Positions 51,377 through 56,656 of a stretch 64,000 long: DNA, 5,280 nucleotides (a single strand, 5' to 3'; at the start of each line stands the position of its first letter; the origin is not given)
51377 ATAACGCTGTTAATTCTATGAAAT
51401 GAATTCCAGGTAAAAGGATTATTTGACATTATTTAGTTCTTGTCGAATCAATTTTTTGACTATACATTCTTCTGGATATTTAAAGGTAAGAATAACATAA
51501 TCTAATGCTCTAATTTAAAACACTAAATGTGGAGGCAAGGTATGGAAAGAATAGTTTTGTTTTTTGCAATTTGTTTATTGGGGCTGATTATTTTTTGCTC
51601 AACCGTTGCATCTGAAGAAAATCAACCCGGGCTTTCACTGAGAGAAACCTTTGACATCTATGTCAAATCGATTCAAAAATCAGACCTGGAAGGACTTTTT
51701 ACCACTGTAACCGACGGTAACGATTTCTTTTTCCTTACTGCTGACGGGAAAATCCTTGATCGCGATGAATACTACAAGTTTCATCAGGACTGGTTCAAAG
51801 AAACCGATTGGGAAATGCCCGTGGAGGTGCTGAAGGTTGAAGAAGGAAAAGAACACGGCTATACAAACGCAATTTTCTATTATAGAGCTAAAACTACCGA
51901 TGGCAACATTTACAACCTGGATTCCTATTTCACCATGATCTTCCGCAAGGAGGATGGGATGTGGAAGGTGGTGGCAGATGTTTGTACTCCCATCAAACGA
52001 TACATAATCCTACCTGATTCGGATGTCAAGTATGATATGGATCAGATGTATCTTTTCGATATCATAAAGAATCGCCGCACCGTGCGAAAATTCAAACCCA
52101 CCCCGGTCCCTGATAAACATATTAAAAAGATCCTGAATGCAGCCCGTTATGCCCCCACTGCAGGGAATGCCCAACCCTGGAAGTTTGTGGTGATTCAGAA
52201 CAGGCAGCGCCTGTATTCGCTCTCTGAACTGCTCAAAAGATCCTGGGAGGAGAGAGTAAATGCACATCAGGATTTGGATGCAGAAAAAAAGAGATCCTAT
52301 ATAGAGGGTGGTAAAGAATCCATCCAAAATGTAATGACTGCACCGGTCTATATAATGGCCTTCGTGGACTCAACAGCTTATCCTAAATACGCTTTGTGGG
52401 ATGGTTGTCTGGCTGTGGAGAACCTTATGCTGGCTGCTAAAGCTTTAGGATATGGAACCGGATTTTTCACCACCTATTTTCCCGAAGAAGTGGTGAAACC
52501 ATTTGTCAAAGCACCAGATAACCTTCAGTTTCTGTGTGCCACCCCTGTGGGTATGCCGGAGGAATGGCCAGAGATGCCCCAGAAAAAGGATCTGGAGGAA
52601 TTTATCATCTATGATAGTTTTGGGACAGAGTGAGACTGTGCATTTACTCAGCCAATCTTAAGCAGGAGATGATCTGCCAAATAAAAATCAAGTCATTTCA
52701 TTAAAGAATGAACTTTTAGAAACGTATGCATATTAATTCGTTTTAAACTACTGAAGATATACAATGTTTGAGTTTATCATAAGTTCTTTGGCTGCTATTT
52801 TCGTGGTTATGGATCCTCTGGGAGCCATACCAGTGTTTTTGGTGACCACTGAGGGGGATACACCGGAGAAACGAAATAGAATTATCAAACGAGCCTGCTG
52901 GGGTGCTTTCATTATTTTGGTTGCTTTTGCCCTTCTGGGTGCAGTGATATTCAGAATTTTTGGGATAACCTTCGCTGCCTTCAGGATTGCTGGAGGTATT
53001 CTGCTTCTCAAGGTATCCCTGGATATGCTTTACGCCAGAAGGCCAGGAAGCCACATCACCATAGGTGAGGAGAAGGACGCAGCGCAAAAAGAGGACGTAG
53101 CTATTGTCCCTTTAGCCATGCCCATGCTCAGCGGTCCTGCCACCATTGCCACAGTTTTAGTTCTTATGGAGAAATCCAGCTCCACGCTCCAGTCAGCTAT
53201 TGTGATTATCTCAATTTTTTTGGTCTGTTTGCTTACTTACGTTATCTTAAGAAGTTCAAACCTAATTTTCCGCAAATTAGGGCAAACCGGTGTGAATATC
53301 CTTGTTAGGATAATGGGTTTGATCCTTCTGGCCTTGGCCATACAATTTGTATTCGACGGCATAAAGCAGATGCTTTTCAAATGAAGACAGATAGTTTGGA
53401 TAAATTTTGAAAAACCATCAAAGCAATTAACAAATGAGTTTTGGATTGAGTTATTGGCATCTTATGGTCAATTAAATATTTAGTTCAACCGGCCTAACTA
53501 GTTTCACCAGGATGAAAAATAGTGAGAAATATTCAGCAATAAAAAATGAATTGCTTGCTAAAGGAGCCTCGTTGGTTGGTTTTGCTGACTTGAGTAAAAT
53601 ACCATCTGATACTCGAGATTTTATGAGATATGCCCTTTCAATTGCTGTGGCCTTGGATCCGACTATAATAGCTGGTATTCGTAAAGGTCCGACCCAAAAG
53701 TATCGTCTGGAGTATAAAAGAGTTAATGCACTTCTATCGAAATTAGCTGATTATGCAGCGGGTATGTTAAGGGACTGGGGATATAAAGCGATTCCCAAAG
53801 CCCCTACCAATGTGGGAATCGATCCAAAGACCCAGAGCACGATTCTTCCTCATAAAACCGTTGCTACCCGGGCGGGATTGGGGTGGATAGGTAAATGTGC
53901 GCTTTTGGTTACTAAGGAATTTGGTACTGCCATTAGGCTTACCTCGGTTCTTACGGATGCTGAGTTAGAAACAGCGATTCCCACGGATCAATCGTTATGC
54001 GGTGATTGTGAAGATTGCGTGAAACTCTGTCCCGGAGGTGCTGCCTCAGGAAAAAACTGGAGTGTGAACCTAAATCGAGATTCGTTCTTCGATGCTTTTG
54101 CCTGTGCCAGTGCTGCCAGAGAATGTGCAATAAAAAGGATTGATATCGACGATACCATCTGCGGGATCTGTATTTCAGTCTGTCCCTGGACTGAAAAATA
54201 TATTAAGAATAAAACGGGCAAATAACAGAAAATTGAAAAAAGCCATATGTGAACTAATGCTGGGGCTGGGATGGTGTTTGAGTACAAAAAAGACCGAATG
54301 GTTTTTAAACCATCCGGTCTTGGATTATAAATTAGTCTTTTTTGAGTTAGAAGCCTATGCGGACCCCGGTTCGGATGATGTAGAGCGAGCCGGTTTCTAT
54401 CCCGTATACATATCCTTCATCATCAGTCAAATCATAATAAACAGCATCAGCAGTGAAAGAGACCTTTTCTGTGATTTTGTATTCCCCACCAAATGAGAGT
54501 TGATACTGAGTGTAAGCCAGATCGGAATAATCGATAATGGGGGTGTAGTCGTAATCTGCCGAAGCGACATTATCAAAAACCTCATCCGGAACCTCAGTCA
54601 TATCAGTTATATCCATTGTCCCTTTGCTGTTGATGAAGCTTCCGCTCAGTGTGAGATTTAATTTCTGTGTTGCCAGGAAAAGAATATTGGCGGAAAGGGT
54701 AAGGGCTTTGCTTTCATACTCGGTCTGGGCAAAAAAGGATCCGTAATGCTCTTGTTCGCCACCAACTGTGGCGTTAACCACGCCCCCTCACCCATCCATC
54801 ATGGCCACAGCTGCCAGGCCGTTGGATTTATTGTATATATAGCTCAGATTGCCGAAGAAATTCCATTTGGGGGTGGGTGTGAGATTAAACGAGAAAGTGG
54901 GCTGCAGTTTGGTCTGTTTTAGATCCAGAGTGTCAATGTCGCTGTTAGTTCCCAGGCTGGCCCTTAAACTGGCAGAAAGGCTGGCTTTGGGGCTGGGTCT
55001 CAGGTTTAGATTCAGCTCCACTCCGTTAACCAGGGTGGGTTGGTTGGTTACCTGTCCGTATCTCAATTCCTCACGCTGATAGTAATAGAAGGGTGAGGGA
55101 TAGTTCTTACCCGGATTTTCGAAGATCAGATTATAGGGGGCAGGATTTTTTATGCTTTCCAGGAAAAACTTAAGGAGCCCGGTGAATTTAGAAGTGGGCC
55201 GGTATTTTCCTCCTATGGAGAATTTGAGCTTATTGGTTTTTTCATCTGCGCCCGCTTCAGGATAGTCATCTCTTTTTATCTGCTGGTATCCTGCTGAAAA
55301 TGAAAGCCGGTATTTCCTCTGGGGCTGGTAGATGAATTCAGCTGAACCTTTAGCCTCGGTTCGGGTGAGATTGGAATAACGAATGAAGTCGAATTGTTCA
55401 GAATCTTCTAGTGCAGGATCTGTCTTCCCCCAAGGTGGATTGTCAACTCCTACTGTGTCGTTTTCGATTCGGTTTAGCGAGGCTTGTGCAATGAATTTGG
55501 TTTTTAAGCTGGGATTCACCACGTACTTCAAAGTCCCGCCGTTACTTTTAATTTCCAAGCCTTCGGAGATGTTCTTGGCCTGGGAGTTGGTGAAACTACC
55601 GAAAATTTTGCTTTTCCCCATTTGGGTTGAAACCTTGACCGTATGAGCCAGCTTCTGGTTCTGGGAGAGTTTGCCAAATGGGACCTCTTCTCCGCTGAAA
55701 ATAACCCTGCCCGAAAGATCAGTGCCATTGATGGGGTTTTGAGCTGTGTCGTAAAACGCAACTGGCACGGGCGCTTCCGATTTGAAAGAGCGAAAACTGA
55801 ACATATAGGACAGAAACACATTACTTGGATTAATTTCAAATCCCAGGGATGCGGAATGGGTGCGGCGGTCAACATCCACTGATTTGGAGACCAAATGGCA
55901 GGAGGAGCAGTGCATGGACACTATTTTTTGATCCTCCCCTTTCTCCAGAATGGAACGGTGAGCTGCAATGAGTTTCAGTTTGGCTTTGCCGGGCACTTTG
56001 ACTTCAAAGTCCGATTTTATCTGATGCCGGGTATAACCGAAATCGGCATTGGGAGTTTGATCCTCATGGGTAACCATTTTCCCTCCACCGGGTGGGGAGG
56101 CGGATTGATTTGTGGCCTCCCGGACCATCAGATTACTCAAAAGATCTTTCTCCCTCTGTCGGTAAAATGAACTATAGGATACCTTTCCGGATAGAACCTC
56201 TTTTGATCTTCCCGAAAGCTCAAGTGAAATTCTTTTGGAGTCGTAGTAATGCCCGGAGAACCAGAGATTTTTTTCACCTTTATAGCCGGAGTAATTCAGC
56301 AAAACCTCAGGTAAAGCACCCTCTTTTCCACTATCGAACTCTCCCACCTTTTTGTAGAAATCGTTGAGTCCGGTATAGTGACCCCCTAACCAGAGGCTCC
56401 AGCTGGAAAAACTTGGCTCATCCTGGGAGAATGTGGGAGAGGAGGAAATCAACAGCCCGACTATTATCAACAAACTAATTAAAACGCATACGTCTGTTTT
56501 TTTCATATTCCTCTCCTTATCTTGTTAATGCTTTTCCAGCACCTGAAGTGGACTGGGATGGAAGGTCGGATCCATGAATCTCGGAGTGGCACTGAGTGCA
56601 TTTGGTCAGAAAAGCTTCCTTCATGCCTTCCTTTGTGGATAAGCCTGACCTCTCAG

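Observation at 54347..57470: MtrA/MtrB-type porin-cytochrome conduit (decaheme plus beta-barrel) with a single in-frame TGA inside the porin gene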

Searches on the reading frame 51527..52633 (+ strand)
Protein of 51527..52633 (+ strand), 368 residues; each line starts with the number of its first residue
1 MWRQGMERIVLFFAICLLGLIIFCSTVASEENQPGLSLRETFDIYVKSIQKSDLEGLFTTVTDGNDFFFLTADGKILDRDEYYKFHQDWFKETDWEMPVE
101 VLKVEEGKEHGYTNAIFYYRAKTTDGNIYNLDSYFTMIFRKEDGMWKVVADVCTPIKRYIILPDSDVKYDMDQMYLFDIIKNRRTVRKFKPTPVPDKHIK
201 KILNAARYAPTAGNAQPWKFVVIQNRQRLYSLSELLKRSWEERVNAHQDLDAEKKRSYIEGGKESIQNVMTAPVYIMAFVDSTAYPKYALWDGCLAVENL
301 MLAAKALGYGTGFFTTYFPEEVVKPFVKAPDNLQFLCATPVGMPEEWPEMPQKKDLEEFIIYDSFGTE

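Call 47: search_protein_families(library=ncbifam, proteins=[window:51527-52633:+], max_evalue=0.00001)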
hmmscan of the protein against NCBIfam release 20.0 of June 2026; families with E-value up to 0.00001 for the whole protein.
window:51527-52633:+ (368 aa): 7 families
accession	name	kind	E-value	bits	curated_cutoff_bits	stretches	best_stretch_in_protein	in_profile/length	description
TIGR02476.1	BluB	equivalog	1.3e-24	86.7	150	1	174-352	7-188/205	5,6-dimethylbenzimidazole synthase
NF009810.0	PRK13294.1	equivalog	9.4e-15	54.4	304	1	180-361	258-447/449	coenzyme F420-0:L-glutamate ligase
TIGR03553.1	F420_FbiB_CTERM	equivalog_domain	5.3e-14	52.4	249.55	1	179-361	2-192/194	F420 biosynthesis protein FbiB, C-terminal domain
NF003768.0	PRK05365.1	equivalog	3.9e-12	46.1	152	1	172-243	10-81/200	malonic semialdehyde reductase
NF008088.0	PRK10828.1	equivalog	2.7e-08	33.6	183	1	177-311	4-129/183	NAD(P)H nitroreductase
NF008033.1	PRK10765.1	equivalog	1.4e-06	28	223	0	177-231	5-59/240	oxygen-insensitive NADPH nitroreductase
NF008275.0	PRK11053.1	equivalog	3.3e-06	26.7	227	1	176-227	3-55/217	oxygen-insensitive NAD(P)H nitroreductase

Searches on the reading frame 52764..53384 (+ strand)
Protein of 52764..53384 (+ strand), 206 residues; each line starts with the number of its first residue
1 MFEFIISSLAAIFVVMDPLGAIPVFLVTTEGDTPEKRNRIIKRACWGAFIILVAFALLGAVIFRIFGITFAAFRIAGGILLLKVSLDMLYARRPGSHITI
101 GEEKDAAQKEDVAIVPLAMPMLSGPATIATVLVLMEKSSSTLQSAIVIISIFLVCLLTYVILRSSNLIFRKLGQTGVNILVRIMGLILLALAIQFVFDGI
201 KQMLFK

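Call 47: search_protein_families(library=ncbifam, proteins=[window:52764-53384:+], max_evalue=0.00001)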
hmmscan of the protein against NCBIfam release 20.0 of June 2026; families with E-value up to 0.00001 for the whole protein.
window:52764-53384:+ (206 aa): 4 families
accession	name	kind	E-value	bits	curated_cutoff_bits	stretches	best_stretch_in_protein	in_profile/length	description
TIGR00427.1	TIGR00427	subfamily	1.5e-61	207.7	99.2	1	2-200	4-201/201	NAAT family transporter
NF008320.0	PRK11111.1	equivalog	4.1e-47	160.3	216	1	9-204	15-210/215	YchE family NAAT transporter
NF008228.0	PRK10995.1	equivalog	1.4e-41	142.1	162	1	2-204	5-217/223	MarC family NAAT transporter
NF008010.0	PRK10739.1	equivalog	8.3e-32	110.8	215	1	5-204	4-195/197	YhgN family NAAT transporter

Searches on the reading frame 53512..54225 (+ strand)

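Call 47: search_protein_families(library=ncbifam, proteins=[window:53512-54225:+], max_evalue=0.00001)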
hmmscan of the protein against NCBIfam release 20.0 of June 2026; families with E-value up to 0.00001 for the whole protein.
window:53512-54225:+ (237 aa): 2 families
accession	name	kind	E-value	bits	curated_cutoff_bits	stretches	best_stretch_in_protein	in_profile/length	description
TIGR00276.1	TIGR00276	equivalog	6.8e-17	61.5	200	1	101-228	120-245/337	tRNA epoxyqueuosine(34) reductase QueG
TIGR02486.1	RDH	subfamily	4.3e-14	53.1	160.35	1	68-229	120-281/314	reductive dehalogenase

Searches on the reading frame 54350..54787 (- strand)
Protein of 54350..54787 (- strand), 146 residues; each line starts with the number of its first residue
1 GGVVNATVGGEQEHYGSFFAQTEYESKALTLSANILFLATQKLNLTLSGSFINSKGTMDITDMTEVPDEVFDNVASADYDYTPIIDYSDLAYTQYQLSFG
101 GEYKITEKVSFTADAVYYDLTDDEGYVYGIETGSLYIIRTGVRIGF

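Call 3: search_protein_families(library=pfam, proteins=[window:54350-54787:-], max_evalue=1)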
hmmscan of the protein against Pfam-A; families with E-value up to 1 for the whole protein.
window:54350-54787:- (146 aa): 4 families
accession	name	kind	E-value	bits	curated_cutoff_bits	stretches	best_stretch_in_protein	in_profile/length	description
PF11854.14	MtrB_PioB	-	0.00051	19.2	23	1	16-123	509-597/635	Putative outer membrane beta-barrel porin, MtrB/PioB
PF13505.12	OMP_b-brl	-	0.023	15.3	28.7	1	22-126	78-165/175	Outer membrane protein beta-barrel domain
PF21012.3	DUF6850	-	0.026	14.1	27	1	10-112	338-432/464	Family of unknown function (DUF6850)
PF02691.21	VacA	-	0.043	12.2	22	1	22-60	634-672/1002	Vacuolating cyotoxin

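Call 4: search_protein_families(library=ncbifam, proteins=[window:54350-54787:-], max_evalue=1)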
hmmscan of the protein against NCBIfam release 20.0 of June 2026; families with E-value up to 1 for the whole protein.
window:54350-54787:- (146 aa): 1 family
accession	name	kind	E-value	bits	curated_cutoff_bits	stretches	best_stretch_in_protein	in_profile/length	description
TIGR03014.2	EpsL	equivalog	0.089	11.8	275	0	76-117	275-316/385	XrtB/PEP-CTERM-associated polysaccharide biosynthesis outer membrane protein EpsL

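Call 25: find_homologous_proteins(query=window:54350-54787:-, max_evalue=0.001)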
Query seq(146 aa) (146 aa): 20 proteins with E <= 0.001 among 52 candidates.
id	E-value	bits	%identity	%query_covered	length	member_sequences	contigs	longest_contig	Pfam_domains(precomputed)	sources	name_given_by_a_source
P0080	9.8e-82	290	92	99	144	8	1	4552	-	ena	-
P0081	1.6e-77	276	88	99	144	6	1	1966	-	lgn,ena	-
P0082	1.8e-58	214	70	99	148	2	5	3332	-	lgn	-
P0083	1.1e-57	212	70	99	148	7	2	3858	-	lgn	-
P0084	4.6e-53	197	64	99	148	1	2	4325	-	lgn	-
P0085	9.9e-53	196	62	98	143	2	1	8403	-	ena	-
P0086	2.8e-50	188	58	99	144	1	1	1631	-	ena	-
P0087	7.2e-50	187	62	98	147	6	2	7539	-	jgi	-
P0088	9.8e-46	173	63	88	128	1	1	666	-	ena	-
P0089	1.0e-45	173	61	88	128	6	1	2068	-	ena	-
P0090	1.2e-44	170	63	88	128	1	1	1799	-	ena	-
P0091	1.3e-43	166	60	88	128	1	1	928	-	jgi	jgi:predicted porin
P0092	2.5e-40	156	57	88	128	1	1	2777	-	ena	-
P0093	1.3e-39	153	65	75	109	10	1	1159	-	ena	-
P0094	1.4e-38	150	60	79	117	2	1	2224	-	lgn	-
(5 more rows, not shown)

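Call 71: predict_structure(alignment_id=A8)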
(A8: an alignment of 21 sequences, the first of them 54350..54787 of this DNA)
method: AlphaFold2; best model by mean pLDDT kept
length: 146 residues; sequences in the alignment: 21
mean_pLDDT: 71.5   pTM: 0.52
mean pLDDT of the five models: 71.5, 35.8, 32.9, 32.6, 31.9
residues with pLDDT >= 90: 48; 70-90: 30; 50-70: 46; < 50: 22
segments of 3 or more residues with pLDDT < 50: 1-17
pLDDT, mean of each block of 10 residues (from residue 1): 28 43 73 92 93 77 61 53 57 88 94 92 57 83 90
secondary structure, 60 per line:
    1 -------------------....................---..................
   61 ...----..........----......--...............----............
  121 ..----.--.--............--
elements in order: E20-39 E43-63 H68-77 H82-87 E90-104 E109-122 E133-144

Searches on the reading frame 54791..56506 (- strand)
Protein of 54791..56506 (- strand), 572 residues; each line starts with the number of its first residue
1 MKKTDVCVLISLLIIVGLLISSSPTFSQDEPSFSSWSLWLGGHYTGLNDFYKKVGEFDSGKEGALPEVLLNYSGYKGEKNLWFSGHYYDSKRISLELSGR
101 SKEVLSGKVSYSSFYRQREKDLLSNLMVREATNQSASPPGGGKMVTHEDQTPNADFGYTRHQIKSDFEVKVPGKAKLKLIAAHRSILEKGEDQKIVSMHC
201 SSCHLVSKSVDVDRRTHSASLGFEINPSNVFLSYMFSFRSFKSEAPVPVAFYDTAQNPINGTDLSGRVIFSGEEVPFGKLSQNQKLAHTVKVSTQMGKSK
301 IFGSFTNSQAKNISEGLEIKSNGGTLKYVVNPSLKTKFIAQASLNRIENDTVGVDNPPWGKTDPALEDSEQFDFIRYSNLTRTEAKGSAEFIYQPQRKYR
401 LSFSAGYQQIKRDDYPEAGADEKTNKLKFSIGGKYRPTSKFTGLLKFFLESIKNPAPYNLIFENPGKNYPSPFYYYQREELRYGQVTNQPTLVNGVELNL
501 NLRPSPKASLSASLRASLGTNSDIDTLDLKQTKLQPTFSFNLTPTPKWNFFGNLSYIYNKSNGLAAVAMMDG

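Call 3: search_protein_families(library=pfam, proteins=[window:54791-56506:-], max_evalue=1)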
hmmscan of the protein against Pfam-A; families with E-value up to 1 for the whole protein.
window:54791-56506:- (572 aa): 2 families
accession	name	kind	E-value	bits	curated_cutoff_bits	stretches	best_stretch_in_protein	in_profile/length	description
PF13557.12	Phenol_MetA_deg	-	9.3e-05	23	22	1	500-562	82-147/242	Putative MetA-pathway of phenol degradation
PF11854.14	MtrB_PioB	-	0.0017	17.4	23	1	277-430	253-382/635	Putative outer membrane beta-barrel porin, MtrB/PioB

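Call 4: search_protein_families(library=ncbifam, proteins=[window:54791-56506:-], max_evalue=1)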
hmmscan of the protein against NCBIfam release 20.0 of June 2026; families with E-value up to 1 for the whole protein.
window:54791-56506:- (572 aa): 2 families
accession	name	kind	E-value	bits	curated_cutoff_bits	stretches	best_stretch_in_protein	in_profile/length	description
NF041027.1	GSU2204_Se_pt_1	equivalog_domain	1.4e-142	476.4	350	1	17-572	4-580/580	GSU2204 family CXXCH-containing (seleno)protein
TIGR03509.1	OMP_MtrB_PioB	subfamily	0.0013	17.3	240.05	1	141-430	111-403/662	MtrB/PioB family decaheme-associated outer membrane protein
